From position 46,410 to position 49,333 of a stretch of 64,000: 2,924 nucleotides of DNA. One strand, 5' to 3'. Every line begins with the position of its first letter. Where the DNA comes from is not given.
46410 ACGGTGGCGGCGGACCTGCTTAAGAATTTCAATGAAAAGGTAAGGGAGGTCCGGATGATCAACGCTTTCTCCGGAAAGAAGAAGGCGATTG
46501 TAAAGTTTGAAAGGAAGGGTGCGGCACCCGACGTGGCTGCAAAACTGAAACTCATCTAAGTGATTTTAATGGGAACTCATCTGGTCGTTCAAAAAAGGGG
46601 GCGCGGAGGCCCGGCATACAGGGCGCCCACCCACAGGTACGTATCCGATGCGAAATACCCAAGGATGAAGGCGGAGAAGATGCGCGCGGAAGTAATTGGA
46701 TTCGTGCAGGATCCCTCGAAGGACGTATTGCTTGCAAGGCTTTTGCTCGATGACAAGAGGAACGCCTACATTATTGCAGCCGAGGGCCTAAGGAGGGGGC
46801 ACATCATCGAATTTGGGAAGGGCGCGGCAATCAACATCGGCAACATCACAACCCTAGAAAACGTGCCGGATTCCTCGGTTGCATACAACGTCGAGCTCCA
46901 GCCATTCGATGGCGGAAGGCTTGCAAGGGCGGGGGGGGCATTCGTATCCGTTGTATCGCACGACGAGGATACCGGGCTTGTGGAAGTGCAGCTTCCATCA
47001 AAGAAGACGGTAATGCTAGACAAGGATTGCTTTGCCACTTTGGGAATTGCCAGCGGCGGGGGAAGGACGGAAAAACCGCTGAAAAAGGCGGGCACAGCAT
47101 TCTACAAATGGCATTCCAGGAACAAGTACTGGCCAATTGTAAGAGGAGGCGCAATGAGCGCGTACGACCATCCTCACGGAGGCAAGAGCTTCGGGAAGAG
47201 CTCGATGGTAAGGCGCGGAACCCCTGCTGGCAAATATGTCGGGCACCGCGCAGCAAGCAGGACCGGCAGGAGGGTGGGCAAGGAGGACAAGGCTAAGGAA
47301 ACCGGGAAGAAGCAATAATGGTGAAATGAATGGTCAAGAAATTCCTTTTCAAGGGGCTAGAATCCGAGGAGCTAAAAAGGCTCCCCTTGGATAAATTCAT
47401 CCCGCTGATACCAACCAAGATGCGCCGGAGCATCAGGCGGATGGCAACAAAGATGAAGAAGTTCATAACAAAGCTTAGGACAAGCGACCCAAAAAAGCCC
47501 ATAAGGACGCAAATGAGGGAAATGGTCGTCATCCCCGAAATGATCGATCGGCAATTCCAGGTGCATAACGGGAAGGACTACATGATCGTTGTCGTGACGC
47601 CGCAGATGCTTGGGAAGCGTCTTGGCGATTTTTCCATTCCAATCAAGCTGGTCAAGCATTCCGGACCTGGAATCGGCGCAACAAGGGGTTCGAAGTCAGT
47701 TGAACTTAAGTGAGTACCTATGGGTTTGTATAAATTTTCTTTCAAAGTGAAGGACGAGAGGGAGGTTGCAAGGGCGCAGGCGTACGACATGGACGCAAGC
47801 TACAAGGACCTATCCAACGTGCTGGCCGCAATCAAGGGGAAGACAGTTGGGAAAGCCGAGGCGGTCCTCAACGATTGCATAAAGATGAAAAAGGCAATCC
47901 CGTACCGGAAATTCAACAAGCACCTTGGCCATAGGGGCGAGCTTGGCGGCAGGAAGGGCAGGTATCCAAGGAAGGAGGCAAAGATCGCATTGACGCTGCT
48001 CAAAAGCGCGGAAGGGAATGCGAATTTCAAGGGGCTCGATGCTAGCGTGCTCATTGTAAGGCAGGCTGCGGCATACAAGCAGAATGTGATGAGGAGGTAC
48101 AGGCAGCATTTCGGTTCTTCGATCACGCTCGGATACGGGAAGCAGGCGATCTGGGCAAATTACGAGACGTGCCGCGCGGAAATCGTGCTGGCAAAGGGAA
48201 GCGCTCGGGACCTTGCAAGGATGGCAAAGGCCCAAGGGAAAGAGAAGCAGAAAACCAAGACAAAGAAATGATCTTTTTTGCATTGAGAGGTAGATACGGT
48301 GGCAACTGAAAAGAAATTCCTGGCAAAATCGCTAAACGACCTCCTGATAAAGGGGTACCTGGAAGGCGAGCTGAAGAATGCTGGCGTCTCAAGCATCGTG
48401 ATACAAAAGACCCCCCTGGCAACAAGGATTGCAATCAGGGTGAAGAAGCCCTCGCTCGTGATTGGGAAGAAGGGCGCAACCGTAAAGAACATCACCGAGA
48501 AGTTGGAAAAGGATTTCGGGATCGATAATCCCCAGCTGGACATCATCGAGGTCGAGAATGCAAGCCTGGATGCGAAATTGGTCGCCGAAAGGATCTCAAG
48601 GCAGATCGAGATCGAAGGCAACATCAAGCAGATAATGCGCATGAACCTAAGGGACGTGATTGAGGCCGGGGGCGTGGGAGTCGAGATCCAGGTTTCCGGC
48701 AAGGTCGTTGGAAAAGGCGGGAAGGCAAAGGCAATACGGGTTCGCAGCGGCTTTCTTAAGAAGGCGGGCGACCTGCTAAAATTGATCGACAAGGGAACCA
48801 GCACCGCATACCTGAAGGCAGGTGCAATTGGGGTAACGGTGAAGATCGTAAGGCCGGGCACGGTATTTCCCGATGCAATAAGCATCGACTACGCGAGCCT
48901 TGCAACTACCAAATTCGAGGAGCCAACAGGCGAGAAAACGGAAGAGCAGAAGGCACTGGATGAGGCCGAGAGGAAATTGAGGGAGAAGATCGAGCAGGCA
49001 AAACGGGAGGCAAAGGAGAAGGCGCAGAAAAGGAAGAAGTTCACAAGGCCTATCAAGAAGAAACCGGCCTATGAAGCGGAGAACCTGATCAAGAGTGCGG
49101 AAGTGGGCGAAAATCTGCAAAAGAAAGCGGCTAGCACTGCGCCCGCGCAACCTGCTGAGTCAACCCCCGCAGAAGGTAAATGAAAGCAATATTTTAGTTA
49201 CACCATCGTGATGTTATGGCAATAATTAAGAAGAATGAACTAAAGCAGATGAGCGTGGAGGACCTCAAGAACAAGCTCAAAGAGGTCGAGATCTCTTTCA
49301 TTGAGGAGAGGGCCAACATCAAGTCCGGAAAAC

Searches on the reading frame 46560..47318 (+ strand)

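Call 11: search_protein_families(library=pfam, proteins=[window:46560-47318:+], max_evalue=0.01)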
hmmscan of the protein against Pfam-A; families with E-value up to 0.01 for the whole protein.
window:46560-47318:+ (252 aa): 1 family
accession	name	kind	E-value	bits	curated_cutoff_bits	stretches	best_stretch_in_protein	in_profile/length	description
PF03947.24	Ribosomal_L2_C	-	1.3e-34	119.4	33.7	1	93-218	2-118/126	Ribosomal Proteins L2, C-terminal domain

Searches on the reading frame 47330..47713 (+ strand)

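Call 11: search_protein_families(library=pfam, proteins=[window:47330-47713:+], max_evalue=0.01)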
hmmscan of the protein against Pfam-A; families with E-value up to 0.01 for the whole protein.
window:47330-47713:+ (127 aa): 1 family
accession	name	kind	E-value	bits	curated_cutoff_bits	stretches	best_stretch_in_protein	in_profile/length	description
PF00203.26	Ribosomal_S19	-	8.3e-21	74.1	27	1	33-110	1-81/81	Ribosomal protein S19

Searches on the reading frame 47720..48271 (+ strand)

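Call 11: search_protein_families(library=pfam, proteins=[window:47720-48271:+], max_evalue=0.01)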
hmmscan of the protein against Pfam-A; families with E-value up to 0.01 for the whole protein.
window:47720-48271:+ (183 aa): 1 family
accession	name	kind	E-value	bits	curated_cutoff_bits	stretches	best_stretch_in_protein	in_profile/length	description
PF00237.24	Ribosomal_L22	-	2.6e-12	47.3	28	1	19-129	1-83/104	Ribosomal protein L22p/L17e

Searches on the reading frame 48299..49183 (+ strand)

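Call 11: search_protein_families(library=pfam, proteins=[window:48299-49183:+], max_evalue=0.01)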
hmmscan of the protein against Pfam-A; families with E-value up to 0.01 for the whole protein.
window:48299-49183:+ (294 aa): 3 families
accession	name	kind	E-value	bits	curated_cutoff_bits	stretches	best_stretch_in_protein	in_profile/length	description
PF07650.23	KH_2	-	3.3e-14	52.9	22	1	17-87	2-75/78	KH domain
PF00189.25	Ribosomal_S3_C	-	3.8e-11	43.8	34.1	1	99-183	1-83/83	Ribosomal protein S3, C-terminal domain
PF01330.27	RuvA_N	-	0.0056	17.2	23.6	0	105-139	5-37/61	RuvA N terminal domain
